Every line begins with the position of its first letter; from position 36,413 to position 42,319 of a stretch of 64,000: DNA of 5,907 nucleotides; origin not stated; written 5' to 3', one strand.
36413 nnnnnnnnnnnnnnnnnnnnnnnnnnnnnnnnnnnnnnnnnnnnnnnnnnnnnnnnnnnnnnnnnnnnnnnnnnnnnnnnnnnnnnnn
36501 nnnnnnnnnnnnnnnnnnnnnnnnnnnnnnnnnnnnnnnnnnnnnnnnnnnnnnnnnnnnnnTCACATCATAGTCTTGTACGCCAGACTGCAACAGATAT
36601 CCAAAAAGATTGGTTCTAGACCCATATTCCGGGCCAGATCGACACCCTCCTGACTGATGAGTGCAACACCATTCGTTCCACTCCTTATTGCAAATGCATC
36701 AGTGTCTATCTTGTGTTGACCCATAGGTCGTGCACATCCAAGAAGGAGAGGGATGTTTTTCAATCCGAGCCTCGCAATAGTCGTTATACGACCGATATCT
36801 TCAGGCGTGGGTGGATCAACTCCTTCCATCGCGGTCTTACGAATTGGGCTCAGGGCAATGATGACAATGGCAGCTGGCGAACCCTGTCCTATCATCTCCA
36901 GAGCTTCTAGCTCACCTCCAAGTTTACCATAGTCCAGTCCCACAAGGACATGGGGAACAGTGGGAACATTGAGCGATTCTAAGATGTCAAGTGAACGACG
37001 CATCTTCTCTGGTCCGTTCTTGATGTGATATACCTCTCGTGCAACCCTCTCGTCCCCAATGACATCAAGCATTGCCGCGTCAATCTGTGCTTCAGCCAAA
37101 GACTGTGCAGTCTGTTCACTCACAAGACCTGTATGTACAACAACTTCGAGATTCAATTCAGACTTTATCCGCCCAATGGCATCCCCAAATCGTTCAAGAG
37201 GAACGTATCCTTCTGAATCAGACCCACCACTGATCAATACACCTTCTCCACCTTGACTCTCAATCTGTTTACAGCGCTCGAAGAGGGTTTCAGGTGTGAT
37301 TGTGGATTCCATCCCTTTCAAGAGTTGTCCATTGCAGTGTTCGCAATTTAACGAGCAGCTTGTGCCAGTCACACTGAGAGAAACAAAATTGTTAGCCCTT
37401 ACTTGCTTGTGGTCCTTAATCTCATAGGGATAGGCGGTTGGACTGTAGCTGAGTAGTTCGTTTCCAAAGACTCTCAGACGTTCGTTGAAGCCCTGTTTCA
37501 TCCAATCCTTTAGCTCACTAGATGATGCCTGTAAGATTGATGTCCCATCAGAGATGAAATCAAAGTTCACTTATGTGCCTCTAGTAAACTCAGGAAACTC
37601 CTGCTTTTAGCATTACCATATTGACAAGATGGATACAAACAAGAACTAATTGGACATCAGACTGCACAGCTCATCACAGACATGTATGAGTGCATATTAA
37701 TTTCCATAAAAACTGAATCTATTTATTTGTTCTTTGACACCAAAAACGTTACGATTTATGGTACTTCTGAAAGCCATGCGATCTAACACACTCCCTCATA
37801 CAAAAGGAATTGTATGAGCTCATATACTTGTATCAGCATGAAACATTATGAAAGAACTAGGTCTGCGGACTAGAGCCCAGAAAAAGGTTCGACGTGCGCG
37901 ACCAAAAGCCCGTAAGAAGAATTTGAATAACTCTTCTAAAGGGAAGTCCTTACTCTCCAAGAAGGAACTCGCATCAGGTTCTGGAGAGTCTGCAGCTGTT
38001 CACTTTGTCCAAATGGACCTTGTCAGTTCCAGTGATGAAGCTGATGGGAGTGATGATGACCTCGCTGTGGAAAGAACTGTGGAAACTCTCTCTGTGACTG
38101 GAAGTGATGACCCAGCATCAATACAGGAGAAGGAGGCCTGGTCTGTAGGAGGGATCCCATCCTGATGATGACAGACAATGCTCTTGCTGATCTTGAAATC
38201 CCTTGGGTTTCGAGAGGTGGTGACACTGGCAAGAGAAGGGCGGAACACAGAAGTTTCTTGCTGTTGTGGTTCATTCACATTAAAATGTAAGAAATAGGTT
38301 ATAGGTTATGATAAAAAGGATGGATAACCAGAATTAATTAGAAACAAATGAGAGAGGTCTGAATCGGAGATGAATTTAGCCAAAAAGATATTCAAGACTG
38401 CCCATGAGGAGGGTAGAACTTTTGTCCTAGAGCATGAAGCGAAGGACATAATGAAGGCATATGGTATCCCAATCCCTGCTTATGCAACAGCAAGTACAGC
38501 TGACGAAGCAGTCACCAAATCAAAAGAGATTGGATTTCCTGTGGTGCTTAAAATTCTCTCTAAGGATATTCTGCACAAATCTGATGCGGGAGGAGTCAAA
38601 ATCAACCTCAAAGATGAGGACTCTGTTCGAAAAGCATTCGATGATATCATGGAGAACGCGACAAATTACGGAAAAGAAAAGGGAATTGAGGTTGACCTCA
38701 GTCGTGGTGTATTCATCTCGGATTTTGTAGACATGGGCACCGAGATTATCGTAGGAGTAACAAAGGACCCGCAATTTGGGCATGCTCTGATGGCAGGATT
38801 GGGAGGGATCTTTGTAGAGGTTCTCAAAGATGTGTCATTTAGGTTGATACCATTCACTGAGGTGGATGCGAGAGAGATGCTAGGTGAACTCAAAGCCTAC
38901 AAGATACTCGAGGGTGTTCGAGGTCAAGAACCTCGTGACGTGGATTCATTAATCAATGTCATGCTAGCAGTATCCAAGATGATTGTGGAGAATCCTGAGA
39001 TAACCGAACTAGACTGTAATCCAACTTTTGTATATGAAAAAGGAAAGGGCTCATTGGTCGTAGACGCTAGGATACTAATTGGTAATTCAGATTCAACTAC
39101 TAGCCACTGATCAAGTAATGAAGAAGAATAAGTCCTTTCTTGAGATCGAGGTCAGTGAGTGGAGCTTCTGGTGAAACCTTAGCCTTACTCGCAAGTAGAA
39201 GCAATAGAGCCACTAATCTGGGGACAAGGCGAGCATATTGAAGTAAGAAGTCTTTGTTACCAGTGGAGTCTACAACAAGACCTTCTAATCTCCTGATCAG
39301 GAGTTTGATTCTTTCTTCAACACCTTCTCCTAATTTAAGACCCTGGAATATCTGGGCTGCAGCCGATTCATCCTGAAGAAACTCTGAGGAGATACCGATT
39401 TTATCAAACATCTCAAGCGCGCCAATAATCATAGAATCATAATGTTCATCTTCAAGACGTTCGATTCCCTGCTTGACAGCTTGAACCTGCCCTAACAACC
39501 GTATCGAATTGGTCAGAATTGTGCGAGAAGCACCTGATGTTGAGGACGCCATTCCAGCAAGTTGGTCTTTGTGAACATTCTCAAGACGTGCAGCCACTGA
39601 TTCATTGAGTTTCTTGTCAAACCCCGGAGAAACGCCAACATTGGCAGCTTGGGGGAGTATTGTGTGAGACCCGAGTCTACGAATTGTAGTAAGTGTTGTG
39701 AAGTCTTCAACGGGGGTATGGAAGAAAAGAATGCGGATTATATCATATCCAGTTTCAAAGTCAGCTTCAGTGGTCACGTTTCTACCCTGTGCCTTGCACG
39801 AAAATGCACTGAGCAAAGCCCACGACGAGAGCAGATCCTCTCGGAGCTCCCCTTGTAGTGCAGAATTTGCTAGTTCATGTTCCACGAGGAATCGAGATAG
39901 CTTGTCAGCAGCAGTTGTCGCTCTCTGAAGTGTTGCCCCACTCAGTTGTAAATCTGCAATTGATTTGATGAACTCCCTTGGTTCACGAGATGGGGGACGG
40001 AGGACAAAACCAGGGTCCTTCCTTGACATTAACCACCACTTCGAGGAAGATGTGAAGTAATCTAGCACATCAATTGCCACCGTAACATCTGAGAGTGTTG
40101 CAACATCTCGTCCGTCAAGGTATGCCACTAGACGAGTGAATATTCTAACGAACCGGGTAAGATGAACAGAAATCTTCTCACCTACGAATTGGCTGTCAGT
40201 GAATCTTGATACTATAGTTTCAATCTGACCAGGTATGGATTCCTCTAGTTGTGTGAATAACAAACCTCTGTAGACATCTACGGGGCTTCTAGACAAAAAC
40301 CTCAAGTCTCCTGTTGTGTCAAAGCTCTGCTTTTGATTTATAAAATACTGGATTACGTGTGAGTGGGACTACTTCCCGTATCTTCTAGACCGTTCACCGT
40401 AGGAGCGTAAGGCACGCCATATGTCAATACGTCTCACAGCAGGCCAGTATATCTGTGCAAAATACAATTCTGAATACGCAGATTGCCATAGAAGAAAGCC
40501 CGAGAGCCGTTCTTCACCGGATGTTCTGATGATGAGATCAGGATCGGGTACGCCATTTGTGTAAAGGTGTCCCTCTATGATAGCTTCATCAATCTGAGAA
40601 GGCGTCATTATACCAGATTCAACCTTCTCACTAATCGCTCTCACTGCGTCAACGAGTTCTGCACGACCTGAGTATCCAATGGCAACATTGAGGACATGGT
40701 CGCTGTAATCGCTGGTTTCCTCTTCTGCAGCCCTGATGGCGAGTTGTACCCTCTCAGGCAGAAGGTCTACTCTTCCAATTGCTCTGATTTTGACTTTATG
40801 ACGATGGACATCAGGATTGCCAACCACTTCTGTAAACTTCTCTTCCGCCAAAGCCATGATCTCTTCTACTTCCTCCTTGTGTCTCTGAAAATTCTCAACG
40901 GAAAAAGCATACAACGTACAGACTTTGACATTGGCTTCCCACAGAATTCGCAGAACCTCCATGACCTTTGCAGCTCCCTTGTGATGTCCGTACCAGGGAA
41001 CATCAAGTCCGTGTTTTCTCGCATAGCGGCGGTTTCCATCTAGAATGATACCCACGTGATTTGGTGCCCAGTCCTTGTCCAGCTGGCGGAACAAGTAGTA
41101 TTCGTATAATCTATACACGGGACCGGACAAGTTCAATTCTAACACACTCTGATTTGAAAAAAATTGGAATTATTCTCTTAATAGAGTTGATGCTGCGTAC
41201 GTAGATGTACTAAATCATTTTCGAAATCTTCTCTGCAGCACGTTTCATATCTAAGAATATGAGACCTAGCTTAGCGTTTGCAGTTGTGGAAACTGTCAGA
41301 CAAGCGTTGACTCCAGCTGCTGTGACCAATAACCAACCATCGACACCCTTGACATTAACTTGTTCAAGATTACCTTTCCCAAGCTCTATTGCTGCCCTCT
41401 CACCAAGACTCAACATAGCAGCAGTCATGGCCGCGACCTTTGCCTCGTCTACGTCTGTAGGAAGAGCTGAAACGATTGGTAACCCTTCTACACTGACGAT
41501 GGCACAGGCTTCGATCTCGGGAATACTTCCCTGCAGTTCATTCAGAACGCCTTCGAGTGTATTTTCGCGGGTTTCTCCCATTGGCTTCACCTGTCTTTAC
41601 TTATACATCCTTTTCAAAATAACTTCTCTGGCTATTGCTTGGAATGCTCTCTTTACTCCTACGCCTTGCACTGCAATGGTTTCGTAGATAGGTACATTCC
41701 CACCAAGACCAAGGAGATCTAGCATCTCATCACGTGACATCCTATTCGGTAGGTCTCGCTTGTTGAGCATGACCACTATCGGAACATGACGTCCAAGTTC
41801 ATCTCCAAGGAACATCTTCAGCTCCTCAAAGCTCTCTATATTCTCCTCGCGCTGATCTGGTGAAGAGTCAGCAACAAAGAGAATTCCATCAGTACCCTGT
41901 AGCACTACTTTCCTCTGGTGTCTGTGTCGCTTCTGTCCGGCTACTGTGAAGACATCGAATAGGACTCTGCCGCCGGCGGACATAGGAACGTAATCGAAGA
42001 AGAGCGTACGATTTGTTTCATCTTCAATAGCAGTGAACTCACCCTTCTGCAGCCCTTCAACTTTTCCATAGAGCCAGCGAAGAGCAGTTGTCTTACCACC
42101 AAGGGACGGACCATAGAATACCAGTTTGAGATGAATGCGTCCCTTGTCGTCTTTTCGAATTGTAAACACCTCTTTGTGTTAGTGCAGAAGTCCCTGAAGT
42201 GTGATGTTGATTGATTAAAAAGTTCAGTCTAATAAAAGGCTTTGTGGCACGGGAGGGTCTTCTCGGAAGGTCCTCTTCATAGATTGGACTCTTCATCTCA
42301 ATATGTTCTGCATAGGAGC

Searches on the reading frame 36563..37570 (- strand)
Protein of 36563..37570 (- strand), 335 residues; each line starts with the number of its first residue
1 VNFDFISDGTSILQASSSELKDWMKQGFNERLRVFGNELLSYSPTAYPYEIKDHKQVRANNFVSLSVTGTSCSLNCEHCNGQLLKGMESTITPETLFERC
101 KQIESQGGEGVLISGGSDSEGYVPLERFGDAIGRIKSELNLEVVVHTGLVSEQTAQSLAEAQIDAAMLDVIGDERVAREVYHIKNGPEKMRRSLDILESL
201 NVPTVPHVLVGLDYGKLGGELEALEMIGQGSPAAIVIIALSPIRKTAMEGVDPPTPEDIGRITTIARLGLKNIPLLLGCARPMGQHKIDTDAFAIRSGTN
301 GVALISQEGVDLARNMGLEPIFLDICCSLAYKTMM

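Call 62: search_protein_families(library=pfam, proteins=[window:36563-37570:-], max_evalue=0.00001)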
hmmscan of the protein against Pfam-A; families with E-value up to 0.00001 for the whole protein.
window:36563-37570:- (335 aa): 1 family
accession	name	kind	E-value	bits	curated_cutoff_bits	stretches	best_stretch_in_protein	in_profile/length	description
PF04055.27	Radical_SAM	-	5.9e-08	33.5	29.5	1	68-212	3-151/166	Radical SAM superfamily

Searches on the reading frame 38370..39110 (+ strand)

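Call 62: search_protein_families(library=pfam, proteins=[window:38370-39110:+], max_evalue=0.00001)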
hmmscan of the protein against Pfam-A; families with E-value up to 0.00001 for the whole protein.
window:38370-39110:+ (246 aa): 2 families
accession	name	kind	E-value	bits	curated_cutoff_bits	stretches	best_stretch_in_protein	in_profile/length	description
PF13549.11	ATP-grasp_5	-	2.1e-76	256.6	27.6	1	11-237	2-221/221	ATP-grasp domain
PF08442.15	ATP-grasp_2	-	3.3e-09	37.1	29.5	1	20-218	3-199/202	ATP-grasp domain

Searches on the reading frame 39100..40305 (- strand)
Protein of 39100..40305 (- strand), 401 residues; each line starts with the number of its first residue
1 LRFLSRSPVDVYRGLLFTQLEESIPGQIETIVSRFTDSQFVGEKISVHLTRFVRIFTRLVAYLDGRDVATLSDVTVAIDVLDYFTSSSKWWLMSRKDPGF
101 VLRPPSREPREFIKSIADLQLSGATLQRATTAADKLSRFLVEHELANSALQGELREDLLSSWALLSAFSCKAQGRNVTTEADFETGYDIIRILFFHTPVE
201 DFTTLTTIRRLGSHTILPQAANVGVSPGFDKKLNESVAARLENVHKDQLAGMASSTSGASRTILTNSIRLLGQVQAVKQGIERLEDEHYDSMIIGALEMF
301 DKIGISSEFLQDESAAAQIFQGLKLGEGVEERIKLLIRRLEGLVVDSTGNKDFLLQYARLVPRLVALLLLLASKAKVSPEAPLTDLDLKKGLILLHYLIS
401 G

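Call 3: search_protein_families(library=pfam, proteins=[window:39100-40305:-], max_evalue=1)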
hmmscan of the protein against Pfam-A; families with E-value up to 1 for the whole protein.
window:39100-40305:- (401 aa): 1 family
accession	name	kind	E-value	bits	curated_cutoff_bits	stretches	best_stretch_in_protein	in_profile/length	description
PF01238.27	PMI_typeI_C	-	0.032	14.8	21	1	193-219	3-28/48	Phosphomannose isomerase type I C-terminal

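Call 20: search_protein_families(library=ncbifam, proteins=[window:39100-40305:-], max_evalue=0.01)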
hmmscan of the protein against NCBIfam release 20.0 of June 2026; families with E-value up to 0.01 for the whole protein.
window:39100-40305:- (401 aa): 0 families

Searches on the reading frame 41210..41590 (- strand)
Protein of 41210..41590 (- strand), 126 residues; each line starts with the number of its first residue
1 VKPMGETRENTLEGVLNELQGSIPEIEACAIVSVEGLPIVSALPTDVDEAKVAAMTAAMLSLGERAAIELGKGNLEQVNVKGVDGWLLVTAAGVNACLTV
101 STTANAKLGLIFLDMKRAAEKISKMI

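Call 3: search_protein_families(library=pfam, proteins=[window:41210-41590:-], max_evalue=1)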
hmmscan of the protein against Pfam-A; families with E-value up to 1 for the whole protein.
window:41210-41590:- (126 aa): 1 family
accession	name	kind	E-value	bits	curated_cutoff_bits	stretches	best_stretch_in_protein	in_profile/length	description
PF03259.23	Robl_LC7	-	1.4e-17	63.6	23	1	18-101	7-90/91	Roadblock/LC7 domain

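Call 20: search_protein_families(library=ncbifam, proteins=[window:41210-41590:-], max_evalue=0.01)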
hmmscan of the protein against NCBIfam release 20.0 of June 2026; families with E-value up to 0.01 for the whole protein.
window:41210-41590:- (126 aa): 0 families

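Call 53: search_solved_structures(query=window:41210-41590:-, max_evalue=0.001)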
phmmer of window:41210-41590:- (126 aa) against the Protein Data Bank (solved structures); distinct sequences matched with E-value up to 0.001: 6.
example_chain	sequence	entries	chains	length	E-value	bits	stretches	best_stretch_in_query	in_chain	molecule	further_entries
7f8m_A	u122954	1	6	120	7.3e-25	90.5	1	22-123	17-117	Robl_LC7 domain-containing protein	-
9jue_D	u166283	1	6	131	2.9e-17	66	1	12-125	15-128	Roadblock/LC7 domain protein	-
3leq_A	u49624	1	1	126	1.5e-08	37.9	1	12-124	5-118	uncharacterized protein cvnB5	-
7yh1_D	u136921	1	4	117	7.8e-08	35.6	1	23-122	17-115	Roadblock/LC7 domain protein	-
9hef_A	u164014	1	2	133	7.4e-06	29.2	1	9-123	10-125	Serine protease inhibitor Rv3364c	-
3kye_A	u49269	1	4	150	2.3e-05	27.7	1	12-115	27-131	Roadblock/LC7 domain, Robl_LC7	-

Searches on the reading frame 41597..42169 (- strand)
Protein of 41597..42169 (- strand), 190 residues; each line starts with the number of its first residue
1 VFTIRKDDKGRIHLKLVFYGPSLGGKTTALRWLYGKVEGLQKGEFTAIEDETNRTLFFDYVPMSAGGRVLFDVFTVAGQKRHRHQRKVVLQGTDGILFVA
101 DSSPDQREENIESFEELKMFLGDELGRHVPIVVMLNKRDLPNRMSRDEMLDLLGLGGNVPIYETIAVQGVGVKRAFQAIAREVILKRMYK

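Call 3: search_protein_families(library=pfam, proteins=[window:41597-42169:-], max_evalue=1)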
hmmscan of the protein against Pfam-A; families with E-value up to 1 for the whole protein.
window:41597-42169:- (190 aa): 7 families
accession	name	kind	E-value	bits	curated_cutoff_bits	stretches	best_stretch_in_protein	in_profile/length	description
PF00025.27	Arf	-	5.8e-15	55.6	22.3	1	13-181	14-172/174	ADP-ribosylation factor family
PF00071.28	Ras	-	3.8e-08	33.5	21.6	1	15-183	1-160/162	Ras family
PF00503.26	G-alpha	-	8.9e-05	22.2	48.8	1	66-140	181-262/333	G-protein alpha subunit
PF08477.19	Roc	-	0.00021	22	27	1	15-139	1-119/119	Ras of Complex, Roc, domain of DAPkinase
PF19993.5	DO-GTPase2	-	0.0079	16.3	27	1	81-157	108-192/226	Double-GTPase 2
PF04670.18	Gtr1_RagA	-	0.012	15.5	22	1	67-150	46-133/232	Gtr1/RagA G protein conserved region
PF00009.33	GTP_EFTU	-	0.048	13.7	26.5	1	78-181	78-184/188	Elongation factor Tu GTP binding domain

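Call 20: search_protein_families(library=ncbifam, proteins=[window:41597-42169:-], max_evalue=0.01)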
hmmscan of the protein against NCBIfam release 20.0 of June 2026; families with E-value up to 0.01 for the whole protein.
window:41597-42169:- (190 aa): 1 family
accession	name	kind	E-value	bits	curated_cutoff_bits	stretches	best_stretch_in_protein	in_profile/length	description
TIGR00231.1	small_GTP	domain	3.1e-06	27.1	42.5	1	48-179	29-162/164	GTP-binding protein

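Call 35: search_solved_structures(query=window:41597-42169:-, max_evalue=0.001, show_alignments=1)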
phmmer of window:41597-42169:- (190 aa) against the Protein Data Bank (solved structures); distinct sequences matched with E-value up to 0.001: 503 (the best 60 are shown).
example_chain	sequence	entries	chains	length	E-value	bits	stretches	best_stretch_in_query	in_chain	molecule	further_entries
6hjh_A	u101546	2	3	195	8.4e-39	136.3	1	11-185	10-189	Mutual gliding-motility protein MglA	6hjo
6h17_A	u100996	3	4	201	9.3e-39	136.2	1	11-185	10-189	Mutual gliding-motility protein MglA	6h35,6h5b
5ymx_A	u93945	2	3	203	9.6e-39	136.1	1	11-185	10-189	Mutual gliding-motility protein MglA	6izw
3t12_A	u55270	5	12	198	8.8e-38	133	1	11-185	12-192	Gliding protein mglA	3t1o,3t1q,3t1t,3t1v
1z6x_A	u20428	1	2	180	3.8e-13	52.7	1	67-182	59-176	ADP-ribosylation factor 4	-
7wqy_A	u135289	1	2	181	1.5e-11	47.6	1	55-181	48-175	ARF1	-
2b6h_A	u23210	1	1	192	2.6e-11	46.7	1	67-179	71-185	ADP-ribosylation factor 5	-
1hur_A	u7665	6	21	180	2.8e-11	46.6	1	55-171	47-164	HUMAN ADP-RIBOSYLATION FACTOR 1 | ADP-ribosylation factor 1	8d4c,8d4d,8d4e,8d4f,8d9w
1r8q_A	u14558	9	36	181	2.8e-11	46.6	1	55-171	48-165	ADP-ribosylation factor 1 | RAT ADP-RIBOSYLATION FACTOR-1 | ADP ribosylation factor 1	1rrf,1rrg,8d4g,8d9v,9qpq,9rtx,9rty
7ux3_C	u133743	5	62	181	2.8e-11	46.6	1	55-171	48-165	ADP-ribosylation factor 1 | ADP ribosylation factor 1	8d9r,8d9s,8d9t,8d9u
8sdw_A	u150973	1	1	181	3.1e-11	46.5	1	67-171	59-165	ADP-ribosylation factor 1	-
9qlo_CZ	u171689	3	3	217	3.4e-11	46.3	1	54-171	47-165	ADP-ribosylation factor 1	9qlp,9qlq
9rtw_E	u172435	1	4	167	4.3e-11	46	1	67-171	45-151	ADP-ribosylation factor 1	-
7mge_E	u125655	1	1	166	4.3e-11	46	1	67-171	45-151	ADP-ribosylation factor 1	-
1r8s_A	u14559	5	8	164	4.8e-11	45.9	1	68-171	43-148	ADP-ribosylation factor 1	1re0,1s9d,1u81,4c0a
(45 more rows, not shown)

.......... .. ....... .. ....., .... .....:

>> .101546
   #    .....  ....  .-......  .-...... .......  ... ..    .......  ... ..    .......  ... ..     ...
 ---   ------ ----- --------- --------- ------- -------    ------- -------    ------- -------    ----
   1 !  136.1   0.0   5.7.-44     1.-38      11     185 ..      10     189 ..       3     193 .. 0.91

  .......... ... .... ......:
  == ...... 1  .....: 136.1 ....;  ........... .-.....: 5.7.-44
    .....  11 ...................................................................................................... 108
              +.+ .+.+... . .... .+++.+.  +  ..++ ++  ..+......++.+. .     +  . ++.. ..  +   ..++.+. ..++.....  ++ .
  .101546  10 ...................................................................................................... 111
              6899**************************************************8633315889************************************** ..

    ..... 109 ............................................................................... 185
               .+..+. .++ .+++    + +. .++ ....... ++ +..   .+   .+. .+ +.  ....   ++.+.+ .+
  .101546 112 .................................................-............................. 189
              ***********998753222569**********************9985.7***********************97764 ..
